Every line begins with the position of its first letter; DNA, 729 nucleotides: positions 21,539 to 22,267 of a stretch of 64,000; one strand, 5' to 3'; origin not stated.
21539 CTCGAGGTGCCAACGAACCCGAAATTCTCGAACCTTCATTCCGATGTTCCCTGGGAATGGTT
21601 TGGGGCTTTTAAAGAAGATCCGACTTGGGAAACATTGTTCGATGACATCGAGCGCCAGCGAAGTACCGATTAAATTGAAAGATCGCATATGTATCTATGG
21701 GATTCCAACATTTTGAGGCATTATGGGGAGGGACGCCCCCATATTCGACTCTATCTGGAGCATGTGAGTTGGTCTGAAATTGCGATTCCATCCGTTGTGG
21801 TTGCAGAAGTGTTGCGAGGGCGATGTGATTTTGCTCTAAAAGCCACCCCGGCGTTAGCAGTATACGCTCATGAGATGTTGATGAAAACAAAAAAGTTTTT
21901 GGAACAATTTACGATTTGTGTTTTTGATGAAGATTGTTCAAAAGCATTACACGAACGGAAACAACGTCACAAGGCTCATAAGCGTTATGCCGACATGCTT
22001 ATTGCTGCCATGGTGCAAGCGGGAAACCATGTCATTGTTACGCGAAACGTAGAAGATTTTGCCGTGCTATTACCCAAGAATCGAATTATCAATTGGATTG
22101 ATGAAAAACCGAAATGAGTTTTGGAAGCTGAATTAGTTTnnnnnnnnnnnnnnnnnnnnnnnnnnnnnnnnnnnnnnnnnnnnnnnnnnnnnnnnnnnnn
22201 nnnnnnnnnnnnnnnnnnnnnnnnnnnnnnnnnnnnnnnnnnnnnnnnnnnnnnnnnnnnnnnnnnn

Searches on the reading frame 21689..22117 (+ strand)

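Call 90: search_protein_families(library=pfam, proteins=[window:21689-22117:+], max_evalue=0.01)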
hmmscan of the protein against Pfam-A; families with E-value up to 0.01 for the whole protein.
window:21689-22117:+ (142 aa): 1 family
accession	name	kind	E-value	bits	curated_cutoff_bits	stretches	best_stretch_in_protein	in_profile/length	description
PF01850.27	PIN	-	2.6e-06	28.5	23.6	1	3-120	2-111/120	PIN domain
